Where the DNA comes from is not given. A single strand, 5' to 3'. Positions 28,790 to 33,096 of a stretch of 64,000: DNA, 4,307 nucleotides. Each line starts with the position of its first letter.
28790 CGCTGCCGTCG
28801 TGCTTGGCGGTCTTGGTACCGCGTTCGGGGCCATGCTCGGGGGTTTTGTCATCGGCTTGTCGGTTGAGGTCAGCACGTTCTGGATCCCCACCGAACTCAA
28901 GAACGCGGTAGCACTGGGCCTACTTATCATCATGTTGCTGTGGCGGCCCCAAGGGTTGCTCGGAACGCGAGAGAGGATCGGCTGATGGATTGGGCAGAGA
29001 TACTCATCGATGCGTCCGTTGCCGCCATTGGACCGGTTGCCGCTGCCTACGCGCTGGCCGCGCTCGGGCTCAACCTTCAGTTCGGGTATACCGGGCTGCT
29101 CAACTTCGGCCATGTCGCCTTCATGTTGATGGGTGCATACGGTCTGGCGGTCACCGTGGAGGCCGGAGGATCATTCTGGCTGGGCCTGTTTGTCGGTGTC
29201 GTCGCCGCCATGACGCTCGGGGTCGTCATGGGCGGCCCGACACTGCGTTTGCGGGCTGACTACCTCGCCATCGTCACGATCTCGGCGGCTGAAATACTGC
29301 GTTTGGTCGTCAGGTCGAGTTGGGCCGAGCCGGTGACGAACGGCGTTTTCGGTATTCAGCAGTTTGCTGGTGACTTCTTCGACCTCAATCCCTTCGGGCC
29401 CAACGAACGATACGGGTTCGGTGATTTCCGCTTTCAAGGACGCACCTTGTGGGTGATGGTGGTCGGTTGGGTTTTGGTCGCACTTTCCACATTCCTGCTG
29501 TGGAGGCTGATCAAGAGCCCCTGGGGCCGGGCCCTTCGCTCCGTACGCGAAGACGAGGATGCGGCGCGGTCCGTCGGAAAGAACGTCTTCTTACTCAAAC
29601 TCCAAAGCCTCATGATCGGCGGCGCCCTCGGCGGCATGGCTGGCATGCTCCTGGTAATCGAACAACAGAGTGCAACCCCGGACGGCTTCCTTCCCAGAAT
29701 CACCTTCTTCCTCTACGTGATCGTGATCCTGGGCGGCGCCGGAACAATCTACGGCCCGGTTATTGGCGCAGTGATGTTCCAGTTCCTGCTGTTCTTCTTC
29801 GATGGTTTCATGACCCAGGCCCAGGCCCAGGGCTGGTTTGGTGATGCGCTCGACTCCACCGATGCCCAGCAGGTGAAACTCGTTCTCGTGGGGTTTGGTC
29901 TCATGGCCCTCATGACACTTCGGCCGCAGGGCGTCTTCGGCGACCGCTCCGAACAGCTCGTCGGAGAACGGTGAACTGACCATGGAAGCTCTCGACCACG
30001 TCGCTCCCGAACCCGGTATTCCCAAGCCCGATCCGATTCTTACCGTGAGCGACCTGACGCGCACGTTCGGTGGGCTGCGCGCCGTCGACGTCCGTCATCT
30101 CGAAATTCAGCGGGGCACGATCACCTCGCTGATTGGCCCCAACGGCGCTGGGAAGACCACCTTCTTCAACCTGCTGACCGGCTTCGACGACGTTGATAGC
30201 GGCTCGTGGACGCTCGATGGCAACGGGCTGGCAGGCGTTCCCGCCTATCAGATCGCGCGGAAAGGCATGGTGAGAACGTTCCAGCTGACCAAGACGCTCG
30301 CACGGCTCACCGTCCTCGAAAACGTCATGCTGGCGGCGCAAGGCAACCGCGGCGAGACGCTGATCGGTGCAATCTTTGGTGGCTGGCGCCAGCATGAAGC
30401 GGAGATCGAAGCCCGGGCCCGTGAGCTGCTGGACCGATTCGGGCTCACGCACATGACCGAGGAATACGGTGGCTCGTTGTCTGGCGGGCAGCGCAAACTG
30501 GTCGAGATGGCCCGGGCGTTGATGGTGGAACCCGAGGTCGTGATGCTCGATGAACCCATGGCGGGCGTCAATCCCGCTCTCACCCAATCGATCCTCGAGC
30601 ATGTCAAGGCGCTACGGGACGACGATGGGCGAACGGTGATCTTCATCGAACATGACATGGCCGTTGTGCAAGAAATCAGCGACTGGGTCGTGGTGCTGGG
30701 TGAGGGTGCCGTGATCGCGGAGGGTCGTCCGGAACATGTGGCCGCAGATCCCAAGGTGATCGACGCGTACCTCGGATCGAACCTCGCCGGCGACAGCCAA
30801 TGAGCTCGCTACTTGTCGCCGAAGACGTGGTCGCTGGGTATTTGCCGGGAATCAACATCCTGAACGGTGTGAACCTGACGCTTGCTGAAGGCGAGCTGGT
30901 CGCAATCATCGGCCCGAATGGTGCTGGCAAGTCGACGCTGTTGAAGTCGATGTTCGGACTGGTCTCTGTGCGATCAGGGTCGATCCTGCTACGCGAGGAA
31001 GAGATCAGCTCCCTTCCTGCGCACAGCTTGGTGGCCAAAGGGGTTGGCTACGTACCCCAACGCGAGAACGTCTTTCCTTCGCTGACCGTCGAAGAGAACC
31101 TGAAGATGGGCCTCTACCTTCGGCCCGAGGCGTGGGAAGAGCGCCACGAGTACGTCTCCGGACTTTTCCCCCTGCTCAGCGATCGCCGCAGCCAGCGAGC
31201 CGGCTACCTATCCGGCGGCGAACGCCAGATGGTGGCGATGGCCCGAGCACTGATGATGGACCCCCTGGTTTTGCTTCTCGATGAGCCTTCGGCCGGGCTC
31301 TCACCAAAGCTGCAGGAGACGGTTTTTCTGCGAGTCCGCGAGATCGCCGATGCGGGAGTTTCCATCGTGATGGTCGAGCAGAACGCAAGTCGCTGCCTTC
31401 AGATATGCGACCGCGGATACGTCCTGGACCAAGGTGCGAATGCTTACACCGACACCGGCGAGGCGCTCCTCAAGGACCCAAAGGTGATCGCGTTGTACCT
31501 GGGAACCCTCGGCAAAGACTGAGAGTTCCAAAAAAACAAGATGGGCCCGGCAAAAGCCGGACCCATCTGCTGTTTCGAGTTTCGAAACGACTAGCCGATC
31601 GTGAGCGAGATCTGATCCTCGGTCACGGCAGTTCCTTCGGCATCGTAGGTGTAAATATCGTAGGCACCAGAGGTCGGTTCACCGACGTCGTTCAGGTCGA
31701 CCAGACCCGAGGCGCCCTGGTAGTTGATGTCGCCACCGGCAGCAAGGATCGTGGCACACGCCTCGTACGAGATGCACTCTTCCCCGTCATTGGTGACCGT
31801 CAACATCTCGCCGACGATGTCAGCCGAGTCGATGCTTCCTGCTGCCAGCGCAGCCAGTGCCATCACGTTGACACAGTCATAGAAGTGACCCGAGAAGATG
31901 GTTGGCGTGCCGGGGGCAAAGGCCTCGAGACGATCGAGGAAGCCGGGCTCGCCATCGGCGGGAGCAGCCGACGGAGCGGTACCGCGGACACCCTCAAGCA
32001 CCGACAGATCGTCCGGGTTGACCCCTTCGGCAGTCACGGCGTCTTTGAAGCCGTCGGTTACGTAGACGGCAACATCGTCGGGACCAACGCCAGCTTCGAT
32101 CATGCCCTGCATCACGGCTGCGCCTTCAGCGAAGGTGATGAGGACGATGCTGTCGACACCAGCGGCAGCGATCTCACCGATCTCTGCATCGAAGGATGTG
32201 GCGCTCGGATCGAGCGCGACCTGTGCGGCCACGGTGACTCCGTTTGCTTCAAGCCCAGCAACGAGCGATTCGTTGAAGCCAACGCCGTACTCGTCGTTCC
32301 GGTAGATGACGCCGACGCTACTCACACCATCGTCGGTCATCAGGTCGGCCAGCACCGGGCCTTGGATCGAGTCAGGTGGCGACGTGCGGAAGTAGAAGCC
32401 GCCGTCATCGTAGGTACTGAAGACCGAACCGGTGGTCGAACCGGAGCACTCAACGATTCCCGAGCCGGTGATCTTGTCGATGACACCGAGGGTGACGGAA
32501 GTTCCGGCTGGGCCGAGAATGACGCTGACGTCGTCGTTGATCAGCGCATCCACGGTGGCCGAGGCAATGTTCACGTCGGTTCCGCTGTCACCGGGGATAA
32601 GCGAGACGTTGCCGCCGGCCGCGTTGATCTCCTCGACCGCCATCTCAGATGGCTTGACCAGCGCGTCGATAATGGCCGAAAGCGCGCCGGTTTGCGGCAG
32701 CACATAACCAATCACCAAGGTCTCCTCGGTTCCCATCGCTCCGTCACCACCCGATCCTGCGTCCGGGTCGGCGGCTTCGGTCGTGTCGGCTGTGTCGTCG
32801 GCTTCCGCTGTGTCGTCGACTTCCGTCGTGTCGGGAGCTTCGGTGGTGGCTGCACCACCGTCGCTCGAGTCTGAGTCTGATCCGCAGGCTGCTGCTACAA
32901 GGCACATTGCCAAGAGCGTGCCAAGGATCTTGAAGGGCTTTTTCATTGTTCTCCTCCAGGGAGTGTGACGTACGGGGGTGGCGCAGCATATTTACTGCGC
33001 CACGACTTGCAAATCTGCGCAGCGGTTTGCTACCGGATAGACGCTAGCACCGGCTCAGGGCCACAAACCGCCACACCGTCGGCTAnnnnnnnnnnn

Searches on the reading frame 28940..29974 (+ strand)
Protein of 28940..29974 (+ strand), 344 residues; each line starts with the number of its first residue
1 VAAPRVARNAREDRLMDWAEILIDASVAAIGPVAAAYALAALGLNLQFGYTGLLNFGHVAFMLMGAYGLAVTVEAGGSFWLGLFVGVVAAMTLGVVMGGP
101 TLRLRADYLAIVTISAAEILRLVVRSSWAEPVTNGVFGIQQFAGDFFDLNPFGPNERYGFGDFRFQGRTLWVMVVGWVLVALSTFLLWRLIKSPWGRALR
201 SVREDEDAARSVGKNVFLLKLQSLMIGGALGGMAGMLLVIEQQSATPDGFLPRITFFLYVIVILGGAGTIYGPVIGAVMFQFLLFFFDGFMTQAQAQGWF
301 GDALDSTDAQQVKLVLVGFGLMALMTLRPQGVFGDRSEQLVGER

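Call 112: search_protein_families(library=pfam, proteins=[window:28940-29974:+], max_evalue=0.0001)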
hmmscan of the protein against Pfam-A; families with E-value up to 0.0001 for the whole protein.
window:28940-29974:+ (344 aa): 1 family
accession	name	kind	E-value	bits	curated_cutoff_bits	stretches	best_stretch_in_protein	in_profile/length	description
PF02653.21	BPD_transp_2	-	3.8e-51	174.2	26.8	1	33-291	8-250/269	Branched-chain amino acid transport system / permease component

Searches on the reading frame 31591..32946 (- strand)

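Call 17: search_protein_families(library=pfam, proteins=[window:31591-32946:-], max_evalue=0.00001)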
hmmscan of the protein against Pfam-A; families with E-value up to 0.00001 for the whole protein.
window:31591-32946:- (451 aa): 2 families
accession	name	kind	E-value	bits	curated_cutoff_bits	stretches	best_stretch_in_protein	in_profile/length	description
PF13458.12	Peripla_BP_6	-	1.3e-36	127.4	31.7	1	77-384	2-311/343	Periplasmic binding protein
PF01094.35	ANF_receptor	-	1.6e-24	87.1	25.4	1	101-435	7-351/353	Receptor family ligand binding region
